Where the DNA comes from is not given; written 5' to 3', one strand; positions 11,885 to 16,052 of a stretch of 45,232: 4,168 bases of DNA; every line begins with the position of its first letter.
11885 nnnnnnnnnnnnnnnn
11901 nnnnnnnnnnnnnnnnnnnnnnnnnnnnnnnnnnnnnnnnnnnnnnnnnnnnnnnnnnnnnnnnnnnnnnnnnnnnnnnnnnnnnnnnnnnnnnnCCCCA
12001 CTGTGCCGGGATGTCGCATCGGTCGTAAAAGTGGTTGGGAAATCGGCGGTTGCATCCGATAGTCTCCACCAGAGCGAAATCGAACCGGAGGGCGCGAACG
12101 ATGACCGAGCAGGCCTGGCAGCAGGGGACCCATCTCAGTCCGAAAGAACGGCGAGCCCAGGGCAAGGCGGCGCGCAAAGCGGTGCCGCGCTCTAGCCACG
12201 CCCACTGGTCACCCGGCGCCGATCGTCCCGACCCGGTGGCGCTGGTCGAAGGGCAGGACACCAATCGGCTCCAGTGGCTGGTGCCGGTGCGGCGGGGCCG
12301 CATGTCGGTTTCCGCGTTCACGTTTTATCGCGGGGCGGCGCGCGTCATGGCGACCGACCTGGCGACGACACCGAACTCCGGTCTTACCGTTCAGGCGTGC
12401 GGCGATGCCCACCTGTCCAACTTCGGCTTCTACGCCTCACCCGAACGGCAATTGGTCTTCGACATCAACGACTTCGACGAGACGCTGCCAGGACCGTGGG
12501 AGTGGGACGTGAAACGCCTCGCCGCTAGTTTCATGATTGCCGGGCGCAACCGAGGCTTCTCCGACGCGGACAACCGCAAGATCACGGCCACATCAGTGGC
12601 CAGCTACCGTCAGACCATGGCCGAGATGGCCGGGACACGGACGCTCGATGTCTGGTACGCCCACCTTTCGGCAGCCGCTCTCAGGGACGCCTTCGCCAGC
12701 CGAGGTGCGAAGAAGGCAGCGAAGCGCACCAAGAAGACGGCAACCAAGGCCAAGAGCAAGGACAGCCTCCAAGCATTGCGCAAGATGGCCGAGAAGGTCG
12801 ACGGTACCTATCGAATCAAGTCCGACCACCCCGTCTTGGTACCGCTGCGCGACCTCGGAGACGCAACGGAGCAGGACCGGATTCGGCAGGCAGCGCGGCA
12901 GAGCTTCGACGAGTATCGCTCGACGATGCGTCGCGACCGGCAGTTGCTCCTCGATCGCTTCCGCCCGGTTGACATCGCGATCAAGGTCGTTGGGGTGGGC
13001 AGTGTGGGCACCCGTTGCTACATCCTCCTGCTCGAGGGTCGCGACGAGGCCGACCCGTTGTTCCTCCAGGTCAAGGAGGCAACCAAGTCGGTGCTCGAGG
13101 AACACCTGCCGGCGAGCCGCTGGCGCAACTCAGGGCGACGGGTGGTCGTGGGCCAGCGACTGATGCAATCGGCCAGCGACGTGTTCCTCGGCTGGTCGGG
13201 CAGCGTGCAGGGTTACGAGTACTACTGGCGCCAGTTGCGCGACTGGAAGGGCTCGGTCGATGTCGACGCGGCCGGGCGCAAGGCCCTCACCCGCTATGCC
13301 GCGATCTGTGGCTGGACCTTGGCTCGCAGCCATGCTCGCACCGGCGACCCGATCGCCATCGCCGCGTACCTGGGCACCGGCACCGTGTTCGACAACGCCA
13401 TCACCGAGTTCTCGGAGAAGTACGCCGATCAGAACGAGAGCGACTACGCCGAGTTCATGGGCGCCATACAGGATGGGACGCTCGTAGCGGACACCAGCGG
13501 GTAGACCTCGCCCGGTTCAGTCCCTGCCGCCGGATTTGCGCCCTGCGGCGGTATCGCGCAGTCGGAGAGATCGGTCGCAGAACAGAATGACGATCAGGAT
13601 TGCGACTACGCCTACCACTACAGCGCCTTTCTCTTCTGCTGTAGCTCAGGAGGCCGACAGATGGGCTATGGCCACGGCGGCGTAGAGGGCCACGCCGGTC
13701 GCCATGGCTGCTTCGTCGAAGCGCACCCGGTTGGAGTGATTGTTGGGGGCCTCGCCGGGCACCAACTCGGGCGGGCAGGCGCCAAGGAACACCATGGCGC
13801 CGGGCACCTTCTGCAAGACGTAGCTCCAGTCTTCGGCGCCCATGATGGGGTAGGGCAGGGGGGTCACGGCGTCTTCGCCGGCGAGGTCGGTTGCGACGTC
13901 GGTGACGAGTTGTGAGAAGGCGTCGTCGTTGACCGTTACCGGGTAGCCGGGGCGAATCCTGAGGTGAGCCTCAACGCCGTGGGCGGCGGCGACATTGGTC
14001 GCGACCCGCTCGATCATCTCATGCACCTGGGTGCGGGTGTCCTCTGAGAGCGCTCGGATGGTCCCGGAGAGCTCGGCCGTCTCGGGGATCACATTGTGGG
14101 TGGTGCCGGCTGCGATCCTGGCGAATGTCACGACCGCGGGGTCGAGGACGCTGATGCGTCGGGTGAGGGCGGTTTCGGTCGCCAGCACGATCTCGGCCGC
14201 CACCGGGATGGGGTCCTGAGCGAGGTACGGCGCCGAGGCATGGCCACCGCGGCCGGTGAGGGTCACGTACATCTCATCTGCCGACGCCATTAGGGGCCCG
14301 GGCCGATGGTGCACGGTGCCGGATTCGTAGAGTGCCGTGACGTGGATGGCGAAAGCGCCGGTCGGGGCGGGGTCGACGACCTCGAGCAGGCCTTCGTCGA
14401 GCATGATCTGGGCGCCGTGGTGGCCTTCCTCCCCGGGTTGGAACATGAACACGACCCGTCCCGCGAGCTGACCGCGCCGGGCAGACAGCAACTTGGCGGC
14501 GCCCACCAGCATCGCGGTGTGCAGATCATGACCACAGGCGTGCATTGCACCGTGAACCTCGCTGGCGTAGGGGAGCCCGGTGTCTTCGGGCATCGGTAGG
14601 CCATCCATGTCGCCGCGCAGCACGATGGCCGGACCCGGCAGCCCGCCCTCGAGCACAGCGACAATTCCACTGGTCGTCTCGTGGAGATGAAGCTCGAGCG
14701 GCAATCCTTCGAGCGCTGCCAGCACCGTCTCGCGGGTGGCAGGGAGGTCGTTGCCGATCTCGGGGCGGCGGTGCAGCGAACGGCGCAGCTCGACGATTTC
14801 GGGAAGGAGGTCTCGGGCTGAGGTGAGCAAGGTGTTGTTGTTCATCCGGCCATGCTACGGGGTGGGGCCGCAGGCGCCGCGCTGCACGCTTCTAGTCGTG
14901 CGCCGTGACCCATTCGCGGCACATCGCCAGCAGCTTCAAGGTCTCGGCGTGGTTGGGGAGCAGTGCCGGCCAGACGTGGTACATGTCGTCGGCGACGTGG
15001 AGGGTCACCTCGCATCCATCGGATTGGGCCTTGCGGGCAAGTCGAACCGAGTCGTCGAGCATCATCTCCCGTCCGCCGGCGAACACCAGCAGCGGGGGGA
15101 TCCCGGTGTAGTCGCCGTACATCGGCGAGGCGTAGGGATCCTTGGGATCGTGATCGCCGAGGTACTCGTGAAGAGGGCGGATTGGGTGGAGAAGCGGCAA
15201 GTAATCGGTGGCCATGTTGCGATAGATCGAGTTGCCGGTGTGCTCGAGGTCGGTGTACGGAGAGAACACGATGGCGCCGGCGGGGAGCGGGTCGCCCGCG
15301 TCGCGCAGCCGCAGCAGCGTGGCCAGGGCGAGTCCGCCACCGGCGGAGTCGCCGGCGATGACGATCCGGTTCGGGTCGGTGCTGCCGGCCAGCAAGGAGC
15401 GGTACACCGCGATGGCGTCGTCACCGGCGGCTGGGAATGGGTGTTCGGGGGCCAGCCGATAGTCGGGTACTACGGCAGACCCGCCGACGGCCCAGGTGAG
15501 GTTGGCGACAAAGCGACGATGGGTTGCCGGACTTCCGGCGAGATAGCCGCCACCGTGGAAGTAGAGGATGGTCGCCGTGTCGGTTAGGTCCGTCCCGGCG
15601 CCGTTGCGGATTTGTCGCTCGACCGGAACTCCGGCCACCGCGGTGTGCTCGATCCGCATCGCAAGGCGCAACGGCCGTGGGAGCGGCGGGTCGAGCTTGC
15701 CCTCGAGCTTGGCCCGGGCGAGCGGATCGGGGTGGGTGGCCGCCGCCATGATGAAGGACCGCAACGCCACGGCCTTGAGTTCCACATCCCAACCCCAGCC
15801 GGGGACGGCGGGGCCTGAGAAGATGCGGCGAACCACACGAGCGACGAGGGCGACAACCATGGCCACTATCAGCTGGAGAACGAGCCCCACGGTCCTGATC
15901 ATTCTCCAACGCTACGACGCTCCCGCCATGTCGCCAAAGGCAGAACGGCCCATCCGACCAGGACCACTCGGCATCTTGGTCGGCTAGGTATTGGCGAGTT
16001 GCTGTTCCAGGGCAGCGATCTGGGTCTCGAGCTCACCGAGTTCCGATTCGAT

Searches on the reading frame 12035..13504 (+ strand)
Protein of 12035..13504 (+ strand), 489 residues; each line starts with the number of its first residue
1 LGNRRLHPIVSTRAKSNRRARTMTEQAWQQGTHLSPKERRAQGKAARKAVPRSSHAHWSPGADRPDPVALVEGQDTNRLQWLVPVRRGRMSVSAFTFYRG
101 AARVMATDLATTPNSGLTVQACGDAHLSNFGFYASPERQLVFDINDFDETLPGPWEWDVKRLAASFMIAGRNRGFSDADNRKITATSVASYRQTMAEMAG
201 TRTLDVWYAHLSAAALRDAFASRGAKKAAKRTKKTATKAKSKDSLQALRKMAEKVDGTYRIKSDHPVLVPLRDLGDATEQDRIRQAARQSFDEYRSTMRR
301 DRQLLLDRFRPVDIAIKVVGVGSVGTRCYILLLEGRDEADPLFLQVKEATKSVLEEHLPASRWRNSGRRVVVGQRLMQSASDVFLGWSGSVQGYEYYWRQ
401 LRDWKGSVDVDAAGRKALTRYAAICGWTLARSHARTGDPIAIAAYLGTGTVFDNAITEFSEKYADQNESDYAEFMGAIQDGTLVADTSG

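Call 67: search_protein_families(library=pfam, proteins=[window:12035-13504:+])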
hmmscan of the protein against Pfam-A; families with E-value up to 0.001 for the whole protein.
window:12035-13504:+ (489 aa): 1 family
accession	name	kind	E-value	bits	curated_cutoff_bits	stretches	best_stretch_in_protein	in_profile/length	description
PF10009.15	DUF2252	-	3.2e-140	468.1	22.3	1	78-476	1-391/392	Uncharacterized protein conserved in bacteria (DUF2252)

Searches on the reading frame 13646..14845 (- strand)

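Call 67: search_protein_families(library=pfam, proteins=[window:13646-14845:-])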
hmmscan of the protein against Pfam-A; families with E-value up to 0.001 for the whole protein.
window:13646-14845:- (399 aa): 2 families
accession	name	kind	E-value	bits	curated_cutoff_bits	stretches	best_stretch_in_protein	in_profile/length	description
PF01546.33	Peptidase_M20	-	7.1e-39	134.3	24.6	1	75-392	1-204/206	Peptidase family M20/M25/M40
PF07687.19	M20_dimer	-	1e-12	48.4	21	1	192-287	9-104/107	Peptidase dimerisation domain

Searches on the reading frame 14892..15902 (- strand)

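Call 67: search_protein_families(library=pfam, proteins=[window:14892-15902:-])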
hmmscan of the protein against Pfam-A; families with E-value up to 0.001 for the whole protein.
window:14892-15902:- (336 aa): 4 families
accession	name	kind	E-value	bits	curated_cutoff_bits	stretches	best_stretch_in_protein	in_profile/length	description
PF07859.19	Abhydrolase_3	-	4.1e-53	180.7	25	1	112-311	1-208/210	alpha/beta hydrolase fold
PF10340.15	Say1_Mug180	-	1.8e-10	40.6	21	1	110-224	123-242/374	Steryl acetyl hydrolase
PF20434.5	BD-FAE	-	9.9e-09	35.5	26.8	1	108-193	12-104/215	BD-FAE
PF12146.15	Hydrolase_4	-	0.0009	19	27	0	161-229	60-125/239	Serine aminopeptidase, S33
